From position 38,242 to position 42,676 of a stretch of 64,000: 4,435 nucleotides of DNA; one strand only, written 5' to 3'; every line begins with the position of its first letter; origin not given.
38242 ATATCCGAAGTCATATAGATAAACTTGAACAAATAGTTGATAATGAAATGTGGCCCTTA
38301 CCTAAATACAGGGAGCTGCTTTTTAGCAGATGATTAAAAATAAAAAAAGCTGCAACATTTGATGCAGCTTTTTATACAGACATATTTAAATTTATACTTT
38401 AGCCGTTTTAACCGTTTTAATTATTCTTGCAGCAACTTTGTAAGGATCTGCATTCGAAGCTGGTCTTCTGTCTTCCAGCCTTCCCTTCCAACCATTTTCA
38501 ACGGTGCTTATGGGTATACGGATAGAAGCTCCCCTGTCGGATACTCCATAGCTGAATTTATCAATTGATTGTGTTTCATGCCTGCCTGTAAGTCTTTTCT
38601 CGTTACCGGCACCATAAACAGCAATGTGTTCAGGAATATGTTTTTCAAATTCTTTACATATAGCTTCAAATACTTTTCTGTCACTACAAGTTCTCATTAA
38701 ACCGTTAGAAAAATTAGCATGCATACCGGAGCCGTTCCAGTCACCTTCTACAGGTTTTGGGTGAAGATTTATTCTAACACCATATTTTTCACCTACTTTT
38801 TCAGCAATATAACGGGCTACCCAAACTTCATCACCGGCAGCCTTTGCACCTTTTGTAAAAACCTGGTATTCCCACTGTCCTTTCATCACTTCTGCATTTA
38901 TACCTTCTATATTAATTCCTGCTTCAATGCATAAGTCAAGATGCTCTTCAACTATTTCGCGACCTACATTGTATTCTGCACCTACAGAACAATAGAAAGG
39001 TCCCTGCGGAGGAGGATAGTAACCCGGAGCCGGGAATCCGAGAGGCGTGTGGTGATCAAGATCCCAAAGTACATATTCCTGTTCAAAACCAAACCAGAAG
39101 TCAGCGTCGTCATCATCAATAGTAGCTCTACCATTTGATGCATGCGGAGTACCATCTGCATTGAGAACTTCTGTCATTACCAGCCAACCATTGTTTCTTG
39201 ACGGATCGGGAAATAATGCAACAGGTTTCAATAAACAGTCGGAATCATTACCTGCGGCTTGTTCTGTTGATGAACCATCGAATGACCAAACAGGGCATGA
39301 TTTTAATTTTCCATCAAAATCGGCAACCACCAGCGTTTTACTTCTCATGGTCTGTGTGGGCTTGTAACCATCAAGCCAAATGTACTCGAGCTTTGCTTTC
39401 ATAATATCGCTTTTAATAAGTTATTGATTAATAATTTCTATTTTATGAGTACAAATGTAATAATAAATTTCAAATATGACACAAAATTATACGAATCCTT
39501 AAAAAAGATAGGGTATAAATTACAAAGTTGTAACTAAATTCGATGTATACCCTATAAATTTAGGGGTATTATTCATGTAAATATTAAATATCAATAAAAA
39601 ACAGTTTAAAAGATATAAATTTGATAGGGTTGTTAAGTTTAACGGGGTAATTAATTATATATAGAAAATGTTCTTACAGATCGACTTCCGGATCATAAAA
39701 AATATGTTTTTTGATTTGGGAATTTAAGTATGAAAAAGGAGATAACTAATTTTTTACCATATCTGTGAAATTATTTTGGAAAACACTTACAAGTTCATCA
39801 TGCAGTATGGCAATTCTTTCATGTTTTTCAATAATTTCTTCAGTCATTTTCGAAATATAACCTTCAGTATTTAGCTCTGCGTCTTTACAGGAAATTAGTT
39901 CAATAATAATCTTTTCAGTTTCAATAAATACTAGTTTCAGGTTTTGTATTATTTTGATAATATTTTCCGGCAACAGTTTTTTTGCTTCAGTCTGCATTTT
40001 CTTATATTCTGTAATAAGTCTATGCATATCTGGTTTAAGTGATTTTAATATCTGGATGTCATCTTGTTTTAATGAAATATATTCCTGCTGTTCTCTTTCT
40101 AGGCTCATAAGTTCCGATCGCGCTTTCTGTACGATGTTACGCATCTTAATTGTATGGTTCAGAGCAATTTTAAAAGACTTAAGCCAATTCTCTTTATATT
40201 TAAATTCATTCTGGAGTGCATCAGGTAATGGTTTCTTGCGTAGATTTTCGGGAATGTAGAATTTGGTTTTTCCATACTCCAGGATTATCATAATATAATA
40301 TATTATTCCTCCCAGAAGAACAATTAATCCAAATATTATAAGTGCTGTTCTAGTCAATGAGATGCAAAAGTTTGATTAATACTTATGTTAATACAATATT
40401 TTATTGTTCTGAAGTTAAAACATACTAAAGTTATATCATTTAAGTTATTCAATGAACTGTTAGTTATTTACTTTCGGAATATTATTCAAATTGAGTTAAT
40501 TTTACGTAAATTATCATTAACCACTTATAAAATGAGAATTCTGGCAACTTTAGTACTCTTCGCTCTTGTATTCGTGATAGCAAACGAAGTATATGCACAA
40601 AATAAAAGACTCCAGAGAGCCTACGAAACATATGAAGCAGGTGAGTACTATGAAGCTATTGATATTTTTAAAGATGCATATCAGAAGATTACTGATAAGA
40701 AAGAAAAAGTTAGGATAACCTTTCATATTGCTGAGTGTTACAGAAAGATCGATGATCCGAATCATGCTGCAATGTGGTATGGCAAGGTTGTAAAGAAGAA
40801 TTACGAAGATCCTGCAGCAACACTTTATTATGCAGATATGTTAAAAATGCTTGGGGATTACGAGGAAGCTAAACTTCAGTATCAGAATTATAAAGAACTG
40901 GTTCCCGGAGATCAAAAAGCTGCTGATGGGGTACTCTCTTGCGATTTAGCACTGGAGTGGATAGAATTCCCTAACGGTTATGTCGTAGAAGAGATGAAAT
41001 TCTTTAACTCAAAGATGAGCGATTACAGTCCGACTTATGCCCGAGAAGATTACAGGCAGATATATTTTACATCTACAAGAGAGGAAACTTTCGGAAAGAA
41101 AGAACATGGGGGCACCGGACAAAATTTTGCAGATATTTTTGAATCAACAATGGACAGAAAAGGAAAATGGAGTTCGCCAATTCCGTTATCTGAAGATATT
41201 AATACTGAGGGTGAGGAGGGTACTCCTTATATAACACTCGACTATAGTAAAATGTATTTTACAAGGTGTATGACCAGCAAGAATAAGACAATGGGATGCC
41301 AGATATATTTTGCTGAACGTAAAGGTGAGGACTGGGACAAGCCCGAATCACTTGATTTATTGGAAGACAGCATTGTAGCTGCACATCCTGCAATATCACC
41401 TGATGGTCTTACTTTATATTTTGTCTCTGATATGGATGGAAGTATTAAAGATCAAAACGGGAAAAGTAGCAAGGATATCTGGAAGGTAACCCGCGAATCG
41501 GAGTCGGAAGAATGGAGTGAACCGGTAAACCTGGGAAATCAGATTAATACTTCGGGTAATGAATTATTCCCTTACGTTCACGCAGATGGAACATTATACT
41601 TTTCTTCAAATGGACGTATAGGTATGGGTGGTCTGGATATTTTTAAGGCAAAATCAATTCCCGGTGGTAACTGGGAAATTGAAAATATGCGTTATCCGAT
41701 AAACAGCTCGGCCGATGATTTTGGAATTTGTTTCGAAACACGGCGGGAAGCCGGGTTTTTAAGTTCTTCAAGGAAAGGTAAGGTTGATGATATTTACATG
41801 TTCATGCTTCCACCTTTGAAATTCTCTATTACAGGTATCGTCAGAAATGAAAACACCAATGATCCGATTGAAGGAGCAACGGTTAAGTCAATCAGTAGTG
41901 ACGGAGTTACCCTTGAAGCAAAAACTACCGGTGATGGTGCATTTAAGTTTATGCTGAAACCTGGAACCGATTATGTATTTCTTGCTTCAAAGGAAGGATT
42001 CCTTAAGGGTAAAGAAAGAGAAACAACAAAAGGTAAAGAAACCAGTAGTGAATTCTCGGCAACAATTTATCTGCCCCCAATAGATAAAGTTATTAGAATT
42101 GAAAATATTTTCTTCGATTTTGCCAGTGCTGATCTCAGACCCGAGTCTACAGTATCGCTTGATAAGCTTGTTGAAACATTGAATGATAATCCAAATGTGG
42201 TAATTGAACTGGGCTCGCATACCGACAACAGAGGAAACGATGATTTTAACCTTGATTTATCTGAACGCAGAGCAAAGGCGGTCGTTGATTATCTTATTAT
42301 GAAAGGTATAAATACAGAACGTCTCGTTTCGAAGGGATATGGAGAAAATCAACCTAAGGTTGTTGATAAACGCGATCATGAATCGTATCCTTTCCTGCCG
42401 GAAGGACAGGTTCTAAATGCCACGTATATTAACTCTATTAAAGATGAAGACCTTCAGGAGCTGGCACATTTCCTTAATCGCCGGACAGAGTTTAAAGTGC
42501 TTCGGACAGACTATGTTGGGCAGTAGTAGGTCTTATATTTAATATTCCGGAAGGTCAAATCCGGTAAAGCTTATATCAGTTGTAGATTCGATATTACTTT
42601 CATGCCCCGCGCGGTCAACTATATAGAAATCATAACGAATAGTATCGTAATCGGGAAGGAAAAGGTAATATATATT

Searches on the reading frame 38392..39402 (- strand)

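Call 93: search_protein_families(library=pfam, proteins=[window:38392-39402:-], max_evalue=0.001)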
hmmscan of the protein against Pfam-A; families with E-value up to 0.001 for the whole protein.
window:38392-39402:- (336 aa): 2 families
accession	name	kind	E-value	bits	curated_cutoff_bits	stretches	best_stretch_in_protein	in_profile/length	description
PF00120.29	Gln-synt_C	-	5.2e-21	75.5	24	1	95-328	15-257/344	Glutamine synthetase, catalytic domain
PF03951.24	Gln-synt_N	-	6.9e-12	45.3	33.4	1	4-80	4-80/82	Glutamine synthetase, beta-Grasp domain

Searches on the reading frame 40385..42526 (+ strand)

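Call 93: search_protein_families(library=pfam, proteins=[window:40385-42526:+], max_evalue=0.001)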
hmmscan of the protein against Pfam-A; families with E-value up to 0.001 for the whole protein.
window:40385-42526:+ (713 aa): 5 families
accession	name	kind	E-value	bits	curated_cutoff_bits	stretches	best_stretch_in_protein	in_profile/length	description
PF00691.25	OmpA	-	1.1e-17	64.5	27.2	1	576-663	1-90/98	OmpA family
PF07676.18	PD40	-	1.4e-12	47.7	20.9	1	387-420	5-37/38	WD40-like Beta Propeller Repeat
PF13620.12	CarboxypepD_reg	-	2.5e-09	37.8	32.3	1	481-551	1-73/82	Carboxypeptidase regulatory-like domain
PF13715.12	CarbopepD_reg_2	-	0.00058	20.3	32.2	0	482-552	1-68/88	CarboxypepD_reg-like domain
PF13424.12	TPR_12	-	0.00076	20.1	30.1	0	84-135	15-71/77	Tetratricopeptide repeat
